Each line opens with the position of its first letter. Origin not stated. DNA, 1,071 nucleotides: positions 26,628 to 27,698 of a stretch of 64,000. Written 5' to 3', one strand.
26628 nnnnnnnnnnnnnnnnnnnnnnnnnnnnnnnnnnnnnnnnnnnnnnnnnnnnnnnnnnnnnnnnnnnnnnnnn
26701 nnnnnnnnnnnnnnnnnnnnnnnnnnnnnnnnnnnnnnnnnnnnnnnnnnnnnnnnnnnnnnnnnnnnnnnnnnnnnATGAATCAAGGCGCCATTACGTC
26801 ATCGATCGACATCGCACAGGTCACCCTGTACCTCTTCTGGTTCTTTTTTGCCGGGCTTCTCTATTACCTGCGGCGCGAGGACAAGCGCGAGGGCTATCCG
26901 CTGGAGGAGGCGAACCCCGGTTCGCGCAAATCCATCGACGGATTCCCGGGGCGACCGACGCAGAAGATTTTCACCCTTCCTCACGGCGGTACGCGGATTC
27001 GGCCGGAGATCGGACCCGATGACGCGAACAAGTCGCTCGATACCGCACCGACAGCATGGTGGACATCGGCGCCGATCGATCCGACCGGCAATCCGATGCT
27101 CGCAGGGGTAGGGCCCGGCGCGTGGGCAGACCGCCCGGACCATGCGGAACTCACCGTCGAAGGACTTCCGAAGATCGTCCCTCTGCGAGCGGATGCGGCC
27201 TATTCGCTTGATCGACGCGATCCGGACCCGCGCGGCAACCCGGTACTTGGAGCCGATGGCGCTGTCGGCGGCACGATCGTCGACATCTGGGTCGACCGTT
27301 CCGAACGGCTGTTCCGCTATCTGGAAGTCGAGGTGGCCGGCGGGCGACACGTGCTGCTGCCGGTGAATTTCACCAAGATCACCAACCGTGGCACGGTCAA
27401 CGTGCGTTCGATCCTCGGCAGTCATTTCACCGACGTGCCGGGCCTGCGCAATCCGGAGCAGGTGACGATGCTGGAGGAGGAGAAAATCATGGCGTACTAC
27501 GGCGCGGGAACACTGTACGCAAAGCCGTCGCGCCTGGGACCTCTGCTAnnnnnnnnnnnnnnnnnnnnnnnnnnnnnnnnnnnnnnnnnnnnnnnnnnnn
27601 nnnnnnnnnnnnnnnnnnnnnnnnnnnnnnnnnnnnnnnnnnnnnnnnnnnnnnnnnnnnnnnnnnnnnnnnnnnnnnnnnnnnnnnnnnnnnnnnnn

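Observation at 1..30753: Anoxygenic photosynthesis gene cluster in a Xanthomonadales (Dokdonella-like) chromosome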

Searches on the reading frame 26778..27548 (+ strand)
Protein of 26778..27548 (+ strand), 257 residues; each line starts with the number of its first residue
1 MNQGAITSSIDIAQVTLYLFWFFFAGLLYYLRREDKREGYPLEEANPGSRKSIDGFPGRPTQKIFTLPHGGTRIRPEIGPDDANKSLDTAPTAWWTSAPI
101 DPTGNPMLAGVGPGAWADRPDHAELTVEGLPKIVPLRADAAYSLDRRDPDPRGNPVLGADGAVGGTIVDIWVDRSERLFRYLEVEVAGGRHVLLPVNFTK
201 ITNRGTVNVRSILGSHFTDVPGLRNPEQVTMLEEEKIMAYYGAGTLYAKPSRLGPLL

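Call 8: search_protein_families(library=ncbifam, proteins=[window:26778-27548:+], max_evalue=0.00001)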
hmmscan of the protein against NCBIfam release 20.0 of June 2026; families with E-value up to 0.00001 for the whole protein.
window:26778-27548:+ (257 aa): 1 family
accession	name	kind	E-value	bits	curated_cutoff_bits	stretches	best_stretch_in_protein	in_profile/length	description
TIGR01150.2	puhA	equivalog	2.9e-102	341.6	200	1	4-256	2-261/262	photosynthetic reaction center subunit H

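Call 12: find_encoding_contigs(protein=window:26778-27548:+, flank=10000, max_places=6)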
Protein window:26778-27548:+ (257 aa): 1 contig read that carries it; 1 place shown.
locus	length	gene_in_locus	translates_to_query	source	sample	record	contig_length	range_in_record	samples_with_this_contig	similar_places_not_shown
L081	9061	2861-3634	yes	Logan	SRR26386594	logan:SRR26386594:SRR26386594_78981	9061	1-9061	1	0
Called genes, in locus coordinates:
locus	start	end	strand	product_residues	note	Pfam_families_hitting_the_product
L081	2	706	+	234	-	?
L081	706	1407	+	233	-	PF03602:Cons_hypoth95, PF05175:MTS, PF13489:Methyltransf_23, PF13847:Methyltransf_31, PF08241:Methyltransf_11, PF08242:Methyltransf_12, PF13649:Methyltransf_25, PF07109:Mg-por_mtran_C, +2 more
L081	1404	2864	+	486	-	PF07690:MFS_1, PF03209:PUCC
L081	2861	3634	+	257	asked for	PF03967:PRCH, PF05239:PRC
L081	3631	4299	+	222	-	PF03703:bPH_2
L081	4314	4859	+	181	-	PF27124:PuhC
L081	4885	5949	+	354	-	PF02915:Rubrerythrin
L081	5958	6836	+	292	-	PF12291:DUF3623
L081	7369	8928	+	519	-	PF00034:Cytochrom_C, PF13442:Cytochrome_CBB3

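Call 14: find_related_loci(query=window:26778-27548:+, collection=genome_contigs, flank=10000)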
Query window:26778-27548:+ (257 aa) in genome_contigs; peptide patterns used: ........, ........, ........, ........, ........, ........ (x = any residue, [..] = any of these).
452 stretches matched a pattern; 95 encode a relative of the query (tblastn E <= 1e-3); the best 80 are kept; 80 distinct loci.
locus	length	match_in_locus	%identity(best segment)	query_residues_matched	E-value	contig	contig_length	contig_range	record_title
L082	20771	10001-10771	71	1-257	8e-118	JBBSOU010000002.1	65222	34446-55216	MAG: Lysobacterales bacterium isolate LS6_sbin.39 LS6_sbin.39_K_300859_L_65222_cov_28.1979, whole genome shotgun sequenc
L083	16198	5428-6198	70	1-257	1e-117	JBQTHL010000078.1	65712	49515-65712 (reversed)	MAG: Panacagrimonas sp. isolate SAW216 c_000000151081, whole genome shotgun sequence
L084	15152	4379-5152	69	1-257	3e-106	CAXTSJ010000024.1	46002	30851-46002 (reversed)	MAG TPA_asm: uncultured Hydrocarboniphaga sp. isolate public_SRR11456921_metawrap_bin.16 genome assembly, contig: public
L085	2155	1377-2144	58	1-257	3e-92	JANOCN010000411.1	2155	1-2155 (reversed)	MAG: Betaproteobacteria bacterium isolate VAR_17_metabat_379 VAR_17_k141_3983537, whole genome shotgun sequence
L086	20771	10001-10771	57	1-257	6e-85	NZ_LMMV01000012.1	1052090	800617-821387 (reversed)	Pseudorhodoferax sp. Leaf267 contig_2, whole genome shotgun sequence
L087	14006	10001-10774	54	1-257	4e-84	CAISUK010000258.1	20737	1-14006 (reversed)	MAG: uncultured proteobacterium isolate D14_bin-0553 genome assembly, contig: bin-0553:258/727, whole genome shotgun seq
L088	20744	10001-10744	55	6-252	2e-82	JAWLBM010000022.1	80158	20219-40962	MAG: Pleomorphomonas sp. isolate 15dZY3.bin.106 NODE_536_length_80158_cov_8.701445, whole genome shotgun sequence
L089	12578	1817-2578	56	1-257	4e-82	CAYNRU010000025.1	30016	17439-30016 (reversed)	MAG TPA_asm: uncultured Bordetella sp. isolate binchicken_co255_97 genome assembly, contig: k141_3346231, whole genome s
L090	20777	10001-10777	53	1-252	3e-82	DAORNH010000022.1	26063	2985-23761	MAG TPA_asm: Hyphomicrobiaceae bacterium isolate AMR_MDS_5452 NODE_1439_length_26063_cov_2.977622, whole genome shotgun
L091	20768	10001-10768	54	1-257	1e-81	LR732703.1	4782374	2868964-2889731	Burkholderiales bacterium 8X genome assembly, scaffold: VARIO8X_scaffold1, whole genome shotgun sequence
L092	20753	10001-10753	55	1-257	5e-82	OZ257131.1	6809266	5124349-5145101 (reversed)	MAG: Burkholderiaceae bacterium isolate 1de4271b-9a23-49d0-82b1-cb9bd7cf9e0c genome assembly, chromosome: 1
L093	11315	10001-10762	53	1-257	6e-81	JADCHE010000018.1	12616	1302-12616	MAG: Burkholderiales bacterium isolate M025S2SP1A76QC M025S2_18, whole genome shotgun sequence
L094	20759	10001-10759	52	1-252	1e-80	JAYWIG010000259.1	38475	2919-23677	MAG: Betaproteobacteria bacterium isolate GLR81_GL56_UP_2_metabat_14 GLR81_GL56_UP_2_metabat_14_258, whole genome shotgu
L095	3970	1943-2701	53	1-256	7e-81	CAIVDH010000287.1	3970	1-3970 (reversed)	MAG: uncultured Burkholderiales bacterium isolate Loclat_bin-13254 genome assembly, contig: bin-13254:287/443, whole gen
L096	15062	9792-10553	54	1-257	2e-80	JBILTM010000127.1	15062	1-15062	MAG: Burkholderiaceae bacterium isolate ME2018-07-11_3300044614_group8_bin30 Rohwer_bin2310_scaffold_3239_c1, whole geno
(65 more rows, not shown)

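Call 25: search_protein_families(library=ncbifam, proteins=[L082:14050-16365:+, L082:16490-18274:+, L082:19190-20089:-, L082:20243-20737:-, L083:11985-13004:+, L083:13031-14164:-, L083:14164-15150:-, L083:15208-16026:-, L084:10538-11629:-, L084:13100-14548:-], max_evalue=0.00001)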
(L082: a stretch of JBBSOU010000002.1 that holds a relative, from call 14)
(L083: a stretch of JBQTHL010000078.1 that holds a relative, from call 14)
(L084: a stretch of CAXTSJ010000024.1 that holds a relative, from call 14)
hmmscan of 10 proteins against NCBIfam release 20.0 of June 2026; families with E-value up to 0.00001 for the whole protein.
L082:14050-16365:+ (772 aa): 21 families
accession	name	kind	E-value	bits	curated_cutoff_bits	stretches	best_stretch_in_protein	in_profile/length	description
NF053781.1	cdiGMPphdstlr2612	equivalog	9e-46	156.1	1600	2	367-730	570-946/1268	Tlr1612 family c-di-GMP phosphodiesterase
TIGR00229.1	sensory_box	domain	8.4e-33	113.2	22.9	2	508-628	3-126/126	PAS domain S-box protein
NF007298.0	PRK09776.1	equivalog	1.9e-32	112.2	1135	2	616-730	668-788/1111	diguanylate cyclase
TIGR00254.1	GGDEF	domain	2.1e-28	99.1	37.4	1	628-771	1-161/168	diguanylate cyclase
NF038266.1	diguan_SiaD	equivalog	1.7e-27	96.4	290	1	623-769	85-247/252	biofilm regulation diguanylate cyclase SiaD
NF007423.1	PRK09966.1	equivalog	3e-26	92.2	325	1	623-766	230-389/390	diguanylate cyclase DgcN/YfiN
NF045675.1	PhdiestaseDibA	equivalog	1.5e-25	89.7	980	1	508-730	76-308/623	phosphodiesterase DibA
NF007380.0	PRK09894.1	equivalog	5.5e-24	85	256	1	627-768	124-278/296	diguanylate cyclase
NF007474.0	PRK10060.1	equivalog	1e-23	83.5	782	1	522-738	123-346/663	cyclic di-GMP phosphodiesterase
NF040885.1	diguan_DgcJ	equivalog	9e-23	80.8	500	1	634-770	343-489/493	diguanylate cyclase DgcJ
NF007135.0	PRK09581.1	equivalog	1.5e-22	80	474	1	621-736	282-402/457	PleD family two-component system response regulator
NF051473.1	DigCycDgcsShew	equivalog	9.2e-21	74.5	400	1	656-769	165-283/291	diguanylate cyclase DgcS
NF041777.1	sens_FixL_Rhizob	equivalog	2.1e-20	72.9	850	1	393-581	5-194/485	sensor protein FixL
NF052573.1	HisKinEspAMyxo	equivalog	9.1e-20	70.3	1400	2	392-630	138-377/755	serine histidine kinase EspA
NF007599.0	PRK10245.1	equivalog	2.9e-19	68.8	402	1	623-722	201-307/371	diguanylate cyclase AdrA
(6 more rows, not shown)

L082:16490-18274:+ (595 aa): 0 families

L082:19190-20089:- (300 aa): 6 families
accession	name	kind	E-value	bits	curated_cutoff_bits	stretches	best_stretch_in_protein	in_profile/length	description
NF047602.1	MscsSHelicob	equivalog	9e-60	202.3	400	1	19-271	8-259/260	small-conductance mechanosensitive channel MscS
NF007662.0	PRK10334.1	subfamily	3.1e-56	190.7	321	1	21-270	28-277/286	small-conductance mechanosensitive channel MscS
NF008438.0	PRK11281.1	equivalog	9.3e-28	96.5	991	1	25-271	840-1089/1113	mechanosensitive channel MscK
NF047601.1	MscSThanab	equivalog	2.1e-20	73.3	500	1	65-270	71-276/280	small-conductance mechanosensitive channel MscS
NF008180.0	PRK10929.1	equivalog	3e-16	58.5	809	1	24-272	836-1087/1109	miniconductance mechanosensitive channel MscM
NF008542.0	PRK11465.1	equivalog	7.2e-08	31.1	596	1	12-275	462-727/741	mechanosensitive channel protein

L082:20243-20737:- (165 aa): 2 families
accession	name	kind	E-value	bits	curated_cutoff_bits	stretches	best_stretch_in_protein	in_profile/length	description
NF006620.0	PRK09188.1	equivalog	1.8e-60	204.9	490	1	4-162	77-236/365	serine/threonine protein kinase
NF008910.0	PRK12274.1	equivalog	4.4e-57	193.1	372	1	3-161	57-216/219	serine/threonine protein kinase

L083:11985-13004:+ (340 aa): 7 families
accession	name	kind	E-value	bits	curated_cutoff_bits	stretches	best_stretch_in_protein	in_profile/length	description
NF011457.0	PRK14875.1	equivalog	1.7e-13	50.3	307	1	28-156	108-235/372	acetoin dehydrogenase dihydrolipoyllysine-residue acetyltransferase subunit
NF045632.1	hydroxlase_HsaD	equivalog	2.5e-08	33.2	400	1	31-157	13-142/290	4,5:9,10-diseco-3-hydroxy-5,9,17-trioxoandrosta-1(10),2-diene-4-oate hydrolase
TIGR01738.1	bioH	equivalog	7.4e-08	32.3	206.95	1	51-152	5-98/245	pimeloyl-ACP methyl ester esterase BioH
NF050089.1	i_nPHAscl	equivalog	1.3e-07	31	300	1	42-154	9-119/288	intracellular short-chain-length polyhydroxyalkanoate depolymerase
NF051488.1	bifunc_PcaDC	exception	9.6e-07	28.3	390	1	50-151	12-110/375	bifunctional 3-oxoadipate enol-lactonase/4-carboxymuconolactone decarboxylase PcaDC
NF002873.0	PRK03204.1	equivalog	7.5e-06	25.5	466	0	34-149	18-131/286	haloalkane dehalogenase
NF002938.0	PRK03592.1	equivalog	9.1e-06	25.2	241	0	40-148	20-125/298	haloalkane dehalogenase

L083:13031-14164:- (378 aa): 3 families
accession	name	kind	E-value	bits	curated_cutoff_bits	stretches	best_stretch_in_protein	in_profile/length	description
NF040706.1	photo_cyt_PufC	equivalog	3.3e-138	460.4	150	1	30-336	1-311/312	photosynthetic reaction center cytochrome PufC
NF033196.2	c_type_nonphoto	exception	2.5e-25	88.5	70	2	83-168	1-97/98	c-type cytochrome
NF043009.1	Cyt554Puf2C_Caul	equivalog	9.4e-15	54.3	800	1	237-326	119-195/416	cytochrome c-554 Puf2C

L083:14164-15150:- (329 aa): 5 families
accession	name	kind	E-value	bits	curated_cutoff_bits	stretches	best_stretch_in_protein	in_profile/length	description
TIGR01115.1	pufM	equivalog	2.2e-160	532.9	364.25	1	1-306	1-303/305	photosynthetic reaction center subunit M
NF011075.0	PRK14505.1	equivalog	1.3e-80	271.5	904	1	36-312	355-632/643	bifunctional photosynthetic reaction center subunit L/M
TIGR01157.1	pufL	equivalog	1.2e-38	132.9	266.2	1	59-298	2-227/239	photosynthetic reaction center subunit L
TIGR01152.1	psbD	equivalog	3e-08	33.2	600.6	1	106-283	101-278/352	photosystem II D2 protein (photosystem q(a) protein)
TIGR01151.1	psbA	equivalog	4.1e-08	32.3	596.05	1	113-227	107-220/360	photosystem II q(b) protein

L083:15208-16026:- (273 aa): 4 families
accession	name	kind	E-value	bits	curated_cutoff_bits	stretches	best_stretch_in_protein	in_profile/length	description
TIGR01157.1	pufL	equivalog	1.6e-134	446.7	266.2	1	35-273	1-239/239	photosynthetic reaction center subunit L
NF011075.0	PRK14505.1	equivalog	1.4e-63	215.2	904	1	14-273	51-305/643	bifunctional photosynthetic reaction center subunit L/M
TIGR01115.1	pufM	equivalog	1.1e-39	136.5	364.25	1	20-263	41-297/305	photosynthetic reaction center subunit M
TIGR01151.1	psbA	equivalog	5.4e-07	28.6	596.05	1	81-205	106-229/360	photosystem II q(b) protein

L084:10538-11629:- (364 aa): 5 families
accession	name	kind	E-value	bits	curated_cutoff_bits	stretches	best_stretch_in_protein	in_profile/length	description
TIGR01115.1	pufM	equivalog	5e-158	525.2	364.25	1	37-342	1-303/305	photosynthetic reaction center subunit M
NF011075.0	PRK14505.1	equivalog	2.2e-79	267.4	904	1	75-349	358-633/643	bifunctional photosynthetic reaction center subunit L/M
TIGR01157.1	pufL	equivalog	1.5e-39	135.8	266.2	1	95-335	2-228/239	photosynthetic reaction center subunit L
TIGR01151.1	psbA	equivalog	2e-08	33.4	596.05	1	148-263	106-220/360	photosystem II q(b) protein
TIGR01152.1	psbD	equivalog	3.1e-07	29.9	600.6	1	139-319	98-278/352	photosystem II D2 protein (photosystem q(a) protein)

L084:13100-14548:- (483 aa): 4 families
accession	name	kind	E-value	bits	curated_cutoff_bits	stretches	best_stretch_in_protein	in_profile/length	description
TIGR02014.1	BchZ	equivalog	1.1e-238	792.8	529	1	2-470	1-468/468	chlorophyllide a reductase subunit Z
TIGR01278.1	DPOR_BchB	equivalog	1.2e-30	106.9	490.35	1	12-312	13-321/512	ferredoxin:protochlorophyllide reductase (ATP-dependent) subunit B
NF002789.0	PRK02910.1-3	equivalog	2e-27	96.3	509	1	16-309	17-325/535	ferredoxin:protochlorophyllide reductase (ATP-dependent) subunit B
NF002790.0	PRK02910.1-4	equivalog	5.2e-23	81.5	912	1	147-307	159-321/530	ferredoxin:protochlorophyllide reductase (ATP-dependent) subunit B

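Call 51: find_homologous_proteins(query=L083:14164-15150:-, max_evalue=1e-100)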
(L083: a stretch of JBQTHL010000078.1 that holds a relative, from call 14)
Query L083:14164-15150:- (329 aa): 7561 proteins with E <= 1e-100 among 8000 candidates; the best 120 are listed.
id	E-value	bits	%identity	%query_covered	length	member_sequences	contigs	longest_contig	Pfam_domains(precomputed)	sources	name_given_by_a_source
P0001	6.5e-225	764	100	100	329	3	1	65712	PF00124.25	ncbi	ncbi:MAG: photosynthetic reaction center subunit M [Panacagrimonas sp.]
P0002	3.4e-206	703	93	96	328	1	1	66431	PF00124.25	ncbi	ncbi:MAG: photosynthetic reaction center subunit M [Panacagrimonas sp.]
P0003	7.9e-199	679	90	96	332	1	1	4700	PF00124.25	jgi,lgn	jgi:photosynthetic reaction center M subunit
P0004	1.3e-197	675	89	97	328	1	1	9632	PF00124.25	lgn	-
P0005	1.7e-191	655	88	99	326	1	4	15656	PF00124.25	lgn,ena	-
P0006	7.9e-191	652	89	93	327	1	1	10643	PF00124.25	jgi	jgi:photosynthetic reaction center M subunit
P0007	1.6e-190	651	88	93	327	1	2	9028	PF00124.25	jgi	jgi:photosynthetic reaction center M subunit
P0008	2.2e-190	651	87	93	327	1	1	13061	PF00124.25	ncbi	-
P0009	1.2e-189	648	87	98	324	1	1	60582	PF00124.25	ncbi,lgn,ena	-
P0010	2.5e-189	647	86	98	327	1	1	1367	PF00124.25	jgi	jgi:photosynthetic reaction center M subunit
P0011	6.7e-189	646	88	98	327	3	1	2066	PF00124.25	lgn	-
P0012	2.0e-187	641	85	99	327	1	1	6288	PF00124.25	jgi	-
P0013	6.8e-186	636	86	98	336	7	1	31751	PF00124.25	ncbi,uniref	ncbi:MAG: photosynthetic reaction center subunit M [Dokdonella sp.]|uniref:photosynthetic reaction c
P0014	7.7e-186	636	85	98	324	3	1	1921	PF00124.25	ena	-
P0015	2.1e-185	634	84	100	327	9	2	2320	PF00124.25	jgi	jgi:photosynthetic reaction center M subunit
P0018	3.6e-182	624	82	100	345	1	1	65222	PF00124.25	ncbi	-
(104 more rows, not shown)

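Call 52: find_encoding_contigs(protein=P0013, flank=10000, max_places=8)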
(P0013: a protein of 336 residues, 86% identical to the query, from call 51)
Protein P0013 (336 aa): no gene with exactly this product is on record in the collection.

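Call 53: list_cluster_members(proteins=[P0013, P0018])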
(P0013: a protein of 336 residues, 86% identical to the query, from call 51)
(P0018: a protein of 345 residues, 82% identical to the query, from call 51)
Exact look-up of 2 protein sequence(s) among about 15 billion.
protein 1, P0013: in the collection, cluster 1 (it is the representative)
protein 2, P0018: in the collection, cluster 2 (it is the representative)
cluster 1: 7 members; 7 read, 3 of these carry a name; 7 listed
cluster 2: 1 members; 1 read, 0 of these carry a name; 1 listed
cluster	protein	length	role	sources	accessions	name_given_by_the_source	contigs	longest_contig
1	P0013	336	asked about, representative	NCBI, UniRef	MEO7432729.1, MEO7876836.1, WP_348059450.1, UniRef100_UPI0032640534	MAG: photosynthetic reaction center subunit M [Dokdonella sp.] | photosynthetic reaction center subunit M n=1 Tax=Dokdonella sp. TaxID=2291710 ...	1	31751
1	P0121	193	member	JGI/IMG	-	photosynthetic reaction center M subunit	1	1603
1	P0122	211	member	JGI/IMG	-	photosynthetic reaction center M subunit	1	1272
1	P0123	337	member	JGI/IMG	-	-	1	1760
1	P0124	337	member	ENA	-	-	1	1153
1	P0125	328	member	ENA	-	-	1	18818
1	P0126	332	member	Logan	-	-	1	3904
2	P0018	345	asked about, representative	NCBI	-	-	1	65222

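Call 54: find_encoding_contigs(protein=P0125, flank=10000, max_places=6)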
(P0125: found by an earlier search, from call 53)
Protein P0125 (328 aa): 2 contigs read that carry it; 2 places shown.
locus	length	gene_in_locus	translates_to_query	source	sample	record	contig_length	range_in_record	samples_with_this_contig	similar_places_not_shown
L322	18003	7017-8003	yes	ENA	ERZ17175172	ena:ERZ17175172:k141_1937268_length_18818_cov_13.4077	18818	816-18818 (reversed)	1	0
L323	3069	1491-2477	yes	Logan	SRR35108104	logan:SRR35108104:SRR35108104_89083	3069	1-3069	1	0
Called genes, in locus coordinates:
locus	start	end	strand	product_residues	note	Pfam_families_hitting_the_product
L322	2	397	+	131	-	?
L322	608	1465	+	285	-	PF08240:ADH_N (weak), PF00107:ADH_zinc_N (faint)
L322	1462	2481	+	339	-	PF00142:Fer4_NifH, PF01656:CbiA, PF02374:ArsA_ATPase (weak), PF10609:ParA (weak), PF13614:AAA_31, PF13500:AAA_26 (weak)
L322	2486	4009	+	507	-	PF00148:Oxidored_nitro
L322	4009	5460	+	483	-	PF00148:Oxidored_nitro, PF08369:PCP_red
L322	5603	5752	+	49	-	PF00556:LHC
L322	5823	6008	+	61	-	PF00556:LHC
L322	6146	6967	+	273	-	PF00124:Photo_RC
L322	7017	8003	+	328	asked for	PF00124:Photo_RC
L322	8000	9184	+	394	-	PF02276:CytoC_RC, PF14522:Cytochrome_C7 (faint), PF22113:Mtrc-MtrF_II-IV_dom (faint)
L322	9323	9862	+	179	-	PF07152:YaeQ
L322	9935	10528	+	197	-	PF08212:Lipocalin_2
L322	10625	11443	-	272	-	PF12291:DUF3623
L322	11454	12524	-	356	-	PF02915:Rubrerythrin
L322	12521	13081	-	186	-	PF27124:PuhC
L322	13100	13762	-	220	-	PF03703:bPH_2 (faint)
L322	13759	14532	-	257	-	PF03967:PRCH, PF05239:PRC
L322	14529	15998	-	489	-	PF03092:BT1 (weak), PF07690:MFS_1, PF03209:PUCC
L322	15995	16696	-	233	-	PF03602:Cons_hypoth95, PF13489:Methyltransf_23, PF05175:MTS, PF13847:Methyltransf_31, PF08241:Methyltransf_11, PF08242:Methyltransf_12, PF13649:Methyltransf_25, PF07109:Mg-por_mtran_C, +2 more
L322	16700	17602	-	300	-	PF00142:Fer4_NifH, PF01656:CbiA, PF02374:ArsA_ATPase, PF10609:ParA (faint), PF13614:AAA_31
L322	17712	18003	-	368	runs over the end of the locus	?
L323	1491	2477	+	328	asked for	PF00124:Photo_RC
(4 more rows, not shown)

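Call 55: find_encoding_contigs(protein=P0126, flank=10000, max_places=6)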
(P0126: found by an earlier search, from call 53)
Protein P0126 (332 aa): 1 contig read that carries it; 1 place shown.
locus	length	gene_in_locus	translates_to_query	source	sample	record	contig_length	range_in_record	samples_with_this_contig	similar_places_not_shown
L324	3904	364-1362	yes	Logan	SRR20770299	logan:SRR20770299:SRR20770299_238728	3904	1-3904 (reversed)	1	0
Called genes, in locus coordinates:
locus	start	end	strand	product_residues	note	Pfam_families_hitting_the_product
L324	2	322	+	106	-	?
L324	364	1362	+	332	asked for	PF00124:Photo_RC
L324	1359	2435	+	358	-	PF02276:CytoC_RC, PF22113:Mtrc-MtrF_II-IV_dom (faint), PF14522:Cytochrome_C7 (faint)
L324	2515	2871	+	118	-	-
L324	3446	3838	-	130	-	-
